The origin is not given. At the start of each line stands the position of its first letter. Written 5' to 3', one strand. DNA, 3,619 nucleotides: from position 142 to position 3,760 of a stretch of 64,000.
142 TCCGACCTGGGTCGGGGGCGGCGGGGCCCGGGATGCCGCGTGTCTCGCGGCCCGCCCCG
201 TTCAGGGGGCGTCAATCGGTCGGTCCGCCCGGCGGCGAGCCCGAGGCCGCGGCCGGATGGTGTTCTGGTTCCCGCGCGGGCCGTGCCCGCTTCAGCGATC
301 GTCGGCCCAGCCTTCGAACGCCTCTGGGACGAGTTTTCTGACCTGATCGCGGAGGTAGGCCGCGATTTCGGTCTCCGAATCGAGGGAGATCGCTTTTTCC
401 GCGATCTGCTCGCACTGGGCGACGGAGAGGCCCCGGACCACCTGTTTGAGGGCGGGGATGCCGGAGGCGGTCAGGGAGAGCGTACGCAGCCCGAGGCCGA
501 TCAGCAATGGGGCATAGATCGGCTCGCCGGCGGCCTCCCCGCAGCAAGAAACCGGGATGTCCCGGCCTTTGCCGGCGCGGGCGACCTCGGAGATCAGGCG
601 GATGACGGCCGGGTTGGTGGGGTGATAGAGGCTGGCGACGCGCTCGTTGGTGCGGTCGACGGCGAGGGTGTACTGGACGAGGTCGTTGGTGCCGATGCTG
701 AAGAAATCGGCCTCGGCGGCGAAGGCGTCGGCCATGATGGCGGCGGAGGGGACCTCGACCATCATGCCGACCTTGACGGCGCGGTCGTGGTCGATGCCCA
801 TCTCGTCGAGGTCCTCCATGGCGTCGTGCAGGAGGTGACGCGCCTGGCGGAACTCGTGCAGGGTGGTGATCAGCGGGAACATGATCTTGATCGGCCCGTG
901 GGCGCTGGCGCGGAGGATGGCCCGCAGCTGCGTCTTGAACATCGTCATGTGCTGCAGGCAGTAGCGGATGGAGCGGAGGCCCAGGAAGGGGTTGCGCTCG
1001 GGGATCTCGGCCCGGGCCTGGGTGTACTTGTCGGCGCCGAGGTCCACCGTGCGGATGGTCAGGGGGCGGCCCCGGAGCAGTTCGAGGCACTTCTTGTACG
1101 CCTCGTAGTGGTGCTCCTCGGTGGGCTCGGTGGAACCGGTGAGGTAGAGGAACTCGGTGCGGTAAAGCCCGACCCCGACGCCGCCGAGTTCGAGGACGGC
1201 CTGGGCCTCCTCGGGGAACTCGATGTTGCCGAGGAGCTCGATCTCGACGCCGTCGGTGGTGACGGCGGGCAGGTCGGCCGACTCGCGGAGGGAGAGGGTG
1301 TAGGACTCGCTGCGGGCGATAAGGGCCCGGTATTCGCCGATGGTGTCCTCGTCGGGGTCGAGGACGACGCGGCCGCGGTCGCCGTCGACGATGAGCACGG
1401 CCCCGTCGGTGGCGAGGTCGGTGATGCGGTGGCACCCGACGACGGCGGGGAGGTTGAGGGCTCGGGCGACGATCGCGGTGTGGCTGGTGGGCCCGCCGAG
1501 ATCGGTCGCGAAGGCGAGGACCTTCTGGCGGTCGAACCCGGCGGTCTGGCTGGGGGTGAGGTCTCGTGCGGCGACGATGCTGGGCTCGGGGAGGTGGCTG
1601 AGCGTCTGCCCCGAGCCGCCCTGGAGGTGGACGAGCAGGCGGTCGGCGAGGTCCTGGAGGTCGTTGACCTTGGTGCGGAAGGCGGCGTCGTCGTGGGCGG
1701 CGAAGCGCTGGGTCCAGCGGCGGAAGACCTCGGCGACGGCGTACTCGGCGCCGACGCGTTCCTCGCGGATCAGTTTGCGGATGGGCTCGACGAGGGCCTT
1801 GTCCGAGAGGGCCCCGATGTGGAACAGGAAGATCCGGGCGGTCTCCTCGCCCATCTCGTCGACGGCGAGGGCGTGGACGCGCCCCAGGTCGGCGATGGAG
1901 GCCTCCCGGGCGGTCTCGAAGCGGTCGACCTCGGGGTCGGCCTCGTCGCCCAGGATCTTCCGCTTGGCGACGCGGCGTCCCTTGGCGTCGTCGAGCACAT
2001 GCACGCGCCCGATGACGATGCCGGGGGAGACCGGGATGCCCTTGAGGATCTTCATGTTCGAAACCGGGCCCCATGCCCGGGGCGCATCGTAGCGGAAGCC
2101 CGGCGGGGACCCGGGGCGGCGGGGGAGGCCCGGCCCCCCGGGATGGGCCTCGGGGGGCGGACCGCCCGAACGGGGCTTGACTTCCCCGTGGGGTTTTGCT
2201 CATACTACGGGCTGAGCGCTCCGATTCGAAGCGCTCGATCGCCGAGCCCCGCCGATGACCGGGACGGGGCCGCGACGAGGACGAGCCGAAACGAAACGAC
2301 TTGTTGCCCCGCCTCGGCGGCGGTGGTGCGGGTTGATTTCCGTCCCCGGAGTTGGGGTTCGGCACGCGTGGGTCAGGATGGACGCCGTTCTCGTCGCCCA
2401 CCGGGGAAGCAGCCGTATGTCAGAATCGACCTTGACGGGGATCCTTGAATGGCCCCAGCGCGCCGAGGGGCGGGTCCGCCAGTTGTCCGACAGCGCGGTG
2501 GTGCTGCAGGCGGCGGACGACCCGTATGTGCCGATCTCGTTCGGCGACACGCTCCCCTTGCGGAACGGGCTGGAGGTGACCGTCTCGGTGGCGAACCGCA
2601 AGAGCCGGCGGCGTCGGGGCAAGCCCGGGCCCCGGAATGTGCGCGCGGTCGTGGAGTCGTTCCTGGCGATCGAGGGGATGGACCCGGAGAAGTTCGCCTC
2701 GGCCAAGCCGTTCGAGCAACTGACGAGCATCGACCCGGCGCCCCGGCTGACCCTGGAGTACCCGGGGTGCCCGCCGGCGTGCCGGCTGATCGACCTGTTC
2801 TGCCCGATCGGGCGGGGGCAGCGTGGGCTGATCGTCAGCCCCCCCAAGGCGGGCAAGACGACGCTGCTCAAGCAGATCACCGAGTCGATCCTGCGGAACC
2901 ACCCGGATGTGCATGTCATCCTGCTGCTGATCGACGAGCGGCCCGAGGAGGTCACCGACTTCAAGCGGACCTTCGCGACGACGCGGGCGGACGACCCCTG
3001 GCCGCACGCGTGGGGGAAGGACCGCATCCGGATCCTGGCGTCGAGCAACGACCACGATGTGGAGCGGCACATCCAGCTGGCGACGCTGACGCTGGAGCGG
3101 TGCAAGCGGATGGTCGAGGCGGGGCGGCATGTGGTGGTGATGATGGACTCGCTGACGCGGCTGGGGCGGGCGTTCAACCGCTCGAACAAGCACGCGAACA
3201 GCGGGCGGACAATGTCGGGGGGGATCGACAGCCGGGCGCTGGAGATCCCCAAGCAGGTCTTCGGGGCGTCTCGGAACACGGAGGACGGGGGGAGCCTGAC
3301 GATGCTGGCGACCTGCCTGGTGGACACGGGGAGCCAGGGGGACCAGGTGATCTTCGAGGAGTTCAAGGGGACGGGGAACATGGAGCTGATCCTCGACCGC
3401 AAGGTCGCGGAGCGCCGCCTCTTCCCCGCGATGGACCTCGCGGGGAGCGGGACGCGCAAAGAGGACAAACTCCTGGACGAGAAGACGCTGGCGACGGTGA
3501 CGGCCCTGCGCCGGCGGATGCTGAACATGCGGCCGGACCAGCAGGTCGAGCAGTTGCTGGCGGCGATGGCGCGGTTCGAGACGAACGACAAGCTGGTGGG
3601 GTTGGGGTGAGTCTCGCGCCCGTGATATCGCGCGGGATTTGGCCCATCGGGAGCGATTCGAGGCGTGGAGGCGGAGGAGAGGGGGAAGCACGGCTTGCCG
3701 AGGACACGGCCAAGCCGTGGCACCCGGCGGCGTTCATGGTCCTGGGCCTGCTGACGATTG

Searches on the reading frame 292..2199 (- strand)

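Call 10: search_protein_families(library=pfam, proteins=[window:292-2199:-], max_evalue=0.001)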
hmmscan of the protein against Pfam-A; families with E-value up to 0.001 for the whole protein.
window:292-2199:- (635 aa): 3 families
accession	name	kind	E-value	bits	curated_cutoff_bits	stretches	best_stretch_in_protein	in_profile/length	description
PF02896.24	PEP-utilizers_C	-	1.3e-101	340.1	22.8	1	305-591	5-291/293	PEP-utilising enzyme, PEP-binding domain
PF05524.18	PEP-utilisers_N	-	2.3e-26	92.8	24.4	1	53-175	1-119/121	PEP-utilising enzyme, N-terminal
PF00391.29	PEP-utilizers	-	3.1e-24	84.8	23.1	1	204-276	2-72/72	PEP-utilising enzyme, mobile domain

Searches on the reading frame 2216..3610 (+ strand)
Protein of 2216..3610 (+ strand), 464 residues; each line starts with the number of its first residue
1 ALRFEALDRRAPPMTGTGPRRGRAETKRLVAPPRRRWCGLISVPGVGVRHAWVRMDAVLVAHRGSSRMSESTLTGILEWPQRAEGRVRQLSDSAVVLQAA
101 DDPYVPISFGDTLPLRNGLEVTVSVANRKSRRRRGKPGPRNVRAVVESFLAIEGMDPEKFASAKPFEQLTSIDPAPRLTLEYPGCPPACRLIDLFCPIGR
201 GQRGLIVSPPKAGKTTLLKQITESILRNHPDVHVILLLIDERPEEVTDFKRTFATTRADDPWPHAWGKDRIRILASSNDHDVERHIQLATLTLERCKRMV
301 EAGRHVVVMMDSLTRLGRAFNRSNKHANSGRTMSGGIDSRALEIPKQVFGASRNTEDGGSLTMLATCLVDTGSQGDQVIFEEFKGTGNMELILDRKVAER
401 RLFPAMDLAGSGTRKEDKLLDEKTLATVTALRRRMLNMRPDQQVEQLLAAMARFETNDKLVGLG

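Call 10: search_protein_families(library=pfam, proteins=[window:2216-3610:+], max_evalue=0.001)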
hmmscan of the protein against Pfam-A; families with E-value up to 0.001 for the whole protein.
window:2216-3610:+ (464 aa): 1 family
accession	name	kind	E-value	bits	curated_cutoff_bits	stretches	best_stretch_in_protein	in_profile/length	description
PF00006.31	ATP-synt_ab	-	1.3e-23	84.3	29.5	1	190-411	3-211/213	ATP synthase alpha/beta family, nucleotide-binding domain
